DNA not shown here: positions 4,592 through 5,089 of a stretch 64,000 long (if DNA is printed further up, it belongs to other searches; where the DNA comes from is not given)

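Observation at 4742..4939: Unannotated 65-aa ORF with strong SD, overlapping the cse1 start, directly downstream of the psi-spacer target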

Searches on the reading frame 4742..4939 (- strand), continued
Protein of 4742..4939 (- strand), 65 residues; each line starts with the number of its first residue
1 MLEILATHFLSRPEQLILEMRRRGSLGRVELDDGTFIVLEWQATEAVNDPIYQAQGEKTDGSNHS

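Call 57: fold_search(model_id=the predicted structure, library=pdb)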
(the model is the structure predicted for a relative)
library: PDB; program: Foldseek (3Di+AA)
matches with E <= 10: 442; with E <= 0.001: 0
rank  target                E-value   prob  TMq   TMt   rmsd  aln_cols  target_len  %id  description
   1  7v6w_D                1.1e-02  1.00  0.56  0.45  10.0        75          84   12  Crystal structure of heterohexameric Sa2YoeB-Sa2YefM complex bound to 26bp-DNA (released 2021-12-15)
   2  8yxv_G                1.7e-02  1.00  0.57  0.51   8.3        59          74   14  Toxin-antitoxin complex from Streptococcus pneumoniae (released 2025-04-09)
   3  2a6q_A                4.6e-02  1.00  0.58  0.45   8.7        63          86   10  Crystal structure of YefM-YoeB complex (released 2005-08-23)
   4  3hs2_A                4.6e-02  0.99  0.52  0.59   7.7        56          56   18  Crystal structure of PHD truncated to residue 57 in an orthorhombic space group (released 2010-06-23)
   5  6l8e_B                5.3e-02  1.00  0.58  0.68   5.8        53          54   11  Crystal structure of heterohexameric YoeB-YefM complex bound to 26bp-DNA (released 2020-09-02)
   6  7v5y_A                5.3e-02  0.99  0.54  0.61   5.9        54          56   13  Crystal structure of hexameric complex of Sa2YoeB-Sa2YefM toxin-antitoxin from Staphylococcus aureus (released 2021-12-15)
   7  3hs2_C                5.3e-02  0.99  0.53  0.58   8.2        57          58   18  Crystal structure of PHD truncated to residue 57 in an orthorhombic space group (released 2010-06-23)
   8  7v5y_B                5.3e-02  0.90  0.48  0.38  10.3        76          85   12  Crystal structure of hexameric complex of Sa2YoeB-Sa2YefM toxin-antitoxin from Staphylococcus aureus (released 2021-12-15)
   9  8yzg                  6.6e-02  0.99  0.56  0.61   7.3        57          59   14  Antitoxin protein from S. pneumoniae (released 2025-04-09)
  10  3d55_D                6.6e-02  0.95  0.49  0.40   8.3        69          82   19  Crystal structure of M. tuberculosis YefM antitoxin (released 2008-12-02)
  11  6l8e_J                7.5e-02  0.99  0.58  0.63   7.1        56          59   12  Crystal structure of heterohexameric YoeB-YefM complex bound to 26bp-DNA (released 2020-09-02)
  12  6l8e_A                7.5e-02  0.99  0.58  0.47   8.5        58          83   12  Crystal structure of heterohexameric YoeB-YefM complex bound to 26bp-DNA (released 2020-09-02)
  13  6l8e_L                7.5e-02  0.99  0.58  0.66   8.3        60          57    8  Crystal structure of heterohexameric YoeB-YefM complex bound to 26bp-DNA (released 2020-09-02)
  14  8yxv_A                8.1e-02  0.99  0.58  0.51   8.3        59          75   14  Toxin-antitoxin complex from Streptococcus pneumoniae (released 2025-04-09)
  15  3hry_A                8.1e-02  0.98  0.53  0.51   6.6        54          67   15  Crystal structure of PHD in a trigonal space group and partially disordered (released 2010-06-23)
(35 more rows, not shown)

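Call 70: find_homologous_proteins(query=A3, max_evalue=10)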
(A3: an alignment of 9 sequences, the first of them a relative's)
Query A3 (9 sequences) (65 aa, profile of the alignment): 13 proteins with E <= 10 among 78 candidates.
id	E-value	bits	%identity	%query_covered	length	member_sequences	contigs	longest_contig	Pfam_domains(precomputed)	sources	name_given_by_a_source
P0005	3.2e-33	131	70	94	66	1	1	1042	-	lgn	-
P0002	8.0e-33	130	65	100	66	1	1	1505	-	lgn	-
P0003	1.3e-31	126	64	94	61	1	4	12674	-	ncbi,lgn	-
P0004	3.9e-31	124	70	94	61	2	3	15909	-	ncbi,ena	-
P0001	3.3e-30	121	100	100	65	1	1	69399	-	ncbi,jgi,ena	-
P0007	2.6e-29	118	72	94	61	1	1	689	-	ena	-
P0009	2.4e-28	115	52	98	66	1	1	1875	-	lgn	-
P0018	3.4e-27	112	58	98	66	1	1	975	-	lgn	-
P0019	3.7e-27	111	72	94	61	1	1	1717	-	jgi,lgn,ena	-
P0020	6.3e-27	111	67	94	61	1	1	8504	-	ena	-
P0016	4.9e-23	98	37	83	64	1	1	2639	-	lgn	-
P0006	9.0e-23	97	51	82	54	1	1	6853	-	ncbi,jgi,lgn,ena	-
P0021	7.9e-22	94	60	80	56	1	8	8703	-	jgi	jgi:hypothetical protein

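Call 71: search_protein_families(library=pfam, alignment_id=A3, max_evalue=10)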
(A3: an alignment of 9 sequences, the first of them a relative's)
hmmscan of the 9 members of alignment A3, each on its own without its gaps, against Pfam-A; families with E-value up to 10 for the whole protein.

A. member 1, P0001 (65 aa): 0 families

B. families by the number of members that match (of 9 scanned): 0 families

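Call 72: find_encoding_contigs(protein=P0021, flank=4000, max_places=3)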
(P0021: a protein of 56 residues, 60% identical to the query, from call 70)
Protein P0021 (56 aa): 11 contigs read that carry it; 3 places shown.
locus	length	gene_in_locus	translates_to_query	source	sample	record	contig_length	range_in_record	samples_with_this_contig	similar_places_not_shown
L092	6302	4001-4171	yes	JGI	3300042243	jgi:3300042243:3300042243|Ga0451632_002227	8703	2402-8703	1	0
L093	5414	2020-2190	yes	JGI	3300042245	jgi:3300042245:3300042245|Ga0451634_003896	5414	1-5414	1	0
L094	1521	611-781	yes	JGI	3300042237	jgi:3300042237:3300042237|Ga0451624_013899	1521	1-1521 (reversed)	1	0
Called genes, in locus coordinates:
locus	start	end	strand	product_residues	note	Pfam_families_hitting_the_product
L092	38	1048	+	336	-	PF13280:WYL, PF25583:WCX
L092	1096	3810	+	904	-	PF18019:Cas3_HD, PF00270:DEAD (faint), PF22590:Cas3-like_C_2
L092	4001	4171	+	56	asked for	-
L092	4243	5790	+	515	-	PF09481:CRISPR_Cse1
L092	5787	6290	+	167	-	PF09485:CRISPR_Cse2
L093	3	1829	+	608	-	?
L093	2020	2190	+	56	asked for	-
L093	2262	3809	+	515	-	PF09481:CRISPR_Cse1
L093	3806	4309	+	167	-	PF09485:CRISPR_Cse2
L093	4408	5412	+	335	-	?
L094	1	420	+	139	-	?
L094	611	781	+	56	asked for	-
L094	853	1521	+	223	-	?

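Call 73: find_encoding_contigs(protein=P0020, flank=4000, max_places=2)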
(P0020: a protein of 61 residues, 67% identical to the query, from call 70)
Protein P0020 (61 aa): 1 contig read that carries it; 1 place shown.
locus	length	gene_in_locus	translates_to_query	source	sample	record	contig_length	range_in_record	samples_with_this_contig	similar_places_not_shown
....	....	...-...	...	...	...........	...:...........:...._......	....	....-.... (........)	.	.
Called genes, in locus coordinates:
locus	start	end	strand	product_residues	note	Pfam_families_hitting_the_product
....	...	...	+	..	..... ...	-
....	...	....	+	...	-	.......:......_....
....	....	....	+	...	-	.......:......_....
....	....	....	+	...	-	-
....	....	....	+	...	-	-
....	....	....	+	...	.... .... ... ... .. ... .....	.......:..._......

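Call 88: fold_search(model_id=the predicted structure, library=viral)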
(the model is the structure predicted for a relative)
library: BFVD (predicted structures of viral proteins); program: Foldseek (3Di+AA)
matches with E <= 10: 492; with E <= 0.001: 0
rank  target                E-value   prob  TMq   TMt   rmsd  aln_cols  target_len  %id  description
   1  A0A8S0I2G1            3.9e-03  1.00  0.53  0.59   7.7        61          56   18  (no name in the UniProt tables at hand)
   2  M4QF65                8.3e-03  1.00  0.52  0.47   8.7        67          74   15  PhDYefM tox-ant domain protein [Synechococcus phage S-CAM1]
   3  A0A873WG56            2.7e-02  0.99  0.51  0.41  11.7        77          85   14  Uncharacterized protein [Synechococcus phage S-H38]
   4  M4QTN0                5.0e-02  0.98  0.52  0.58   5.6        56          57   12  Antitoxin [Synechococcus phage S-SKS1]
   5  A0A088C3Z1            5.8e-02  0.89  0.51  0.46  10.7        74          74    9  (no name in the UniProt tables at hand)
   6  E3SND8                1.3e-01  0.87  0.48  0.45   9.4        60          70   10  Uncharacterized protein [Prochlorococcus phage P-SSM7]
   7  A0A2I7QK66            1.6e-01  0.92  0.53  0.51  10.8        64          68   16  (no name in the UniProt tables at hand)
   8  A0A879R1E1            1.7e-01  0.77  0.47  0.50   5.4        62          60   13  Prevent-host-death protein [Synechococcus phage S-SRM01]
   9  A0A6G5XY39            2.3e-01  0.98  0.54  0.77   1.4        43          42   19  (no name in the UniProt tables at hand)
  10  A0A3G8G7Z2            2.3e-01  0.47  0.39  0.25   7.6        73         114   11  (no name in the UniProt tables at hand)
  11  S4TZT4                3.2e-01  0.54  0.39  0.20   3.1        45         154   22  (no name in the UniProt tables at hand)
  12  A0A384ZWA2            3.5e-01  0.96  0.51  0.24   1.5        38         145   21  Putative MmcB-like DNA repair protein [Dickeya phage vB_DsoM_JA13]
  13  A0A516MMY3            4.0e-01  0.84  0.52  0.63   3.7        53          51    8  (no name in the UniProt tables at hand)
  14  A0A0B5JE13            4.0e-01  0.57  0.43  0.24   8.2        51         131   22  Uncharacterized protein [Pandoravirus inopinatum]
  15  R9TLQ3                4.0e-01  0.35  0.42  0.16  10.2        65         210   15  (no name in the UniProt tables at hand)
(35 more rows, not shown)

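Call 89: find_encoding_contigs(protein=P0001, flank=10000, max_places=1)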
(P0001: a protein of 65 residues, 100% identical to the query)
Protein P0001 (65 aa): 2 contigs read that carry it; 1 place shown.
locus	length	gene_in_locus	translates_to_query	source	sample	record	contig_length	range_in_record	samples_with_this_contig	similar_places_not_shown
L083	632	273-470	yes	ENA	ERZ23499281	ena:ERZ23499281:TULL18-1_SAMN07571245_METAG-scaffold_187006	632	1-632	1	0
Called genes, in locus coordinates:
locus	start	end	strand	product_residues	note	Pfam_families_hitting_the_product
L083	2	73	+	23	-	?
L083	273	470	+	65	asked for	-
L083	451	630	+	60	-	?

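Call 102: find_related_loci(query=A2, collection=viral_contigs, flank=3000)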
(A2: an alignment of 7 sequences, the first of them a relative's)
Query A2 (65 aa) in viral_contigs; peptide patterns used: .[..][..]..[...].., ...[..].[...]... (x = any residue, [..] = any of these).
113 stretches matched a pattern, but none encodes a relative of the query by tblastn (E <= 1e-3).

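Call 103: find_related_loci(query=A2, collection=metagenome_contigs, flank=3000)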
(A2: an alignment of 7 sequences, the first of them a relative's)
Query A2 (65 aa) in metagenome_contigs; peptide patterns used: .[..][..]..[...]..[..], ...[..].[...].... (x = any residue, [..] = any of these).
163 stretches matched a pattern; 4 encode a relative of the query (tblastn E <= 1e-3); 4 distinct loci.
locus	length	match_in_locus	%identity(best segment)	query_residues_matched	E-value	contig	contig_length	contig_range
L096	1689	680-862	72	1-61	7e-27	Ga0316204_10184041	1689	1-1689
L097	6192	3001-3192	63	1-64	9e-26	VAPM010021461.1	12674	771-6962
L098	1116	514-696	62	1-61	1e-22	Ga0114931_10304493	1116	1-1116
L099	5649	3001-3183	49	1-61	3e-16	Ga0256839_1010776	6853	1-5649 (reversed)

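Call 106: predict_structure(alignment_id=A5)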
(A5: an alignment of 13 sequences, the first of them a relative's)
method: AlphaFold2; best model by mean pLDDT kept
length: 64 residues; sequences in the alignment: 13
mean_pLDDT: 78.0   pTM: 0.53
mean pLDDT of the five models: 78.0, 77.6, 77.0, 75.6, 73.9
residues with pLDDT >= 90: 34; 70-90: 9; 50-70: 13; < 50: 8
segments of 3 or more residues with pLDDT < 50: 60-64
pLDDT, mean of each block of 10 residues (from residue 1): 90 92 92 93 64 51 44
secondary structure, 60 per line:
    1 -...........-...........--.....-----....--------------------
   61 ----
elements in order: E2-6 H7-12 H14-24 E27-31 E37-40
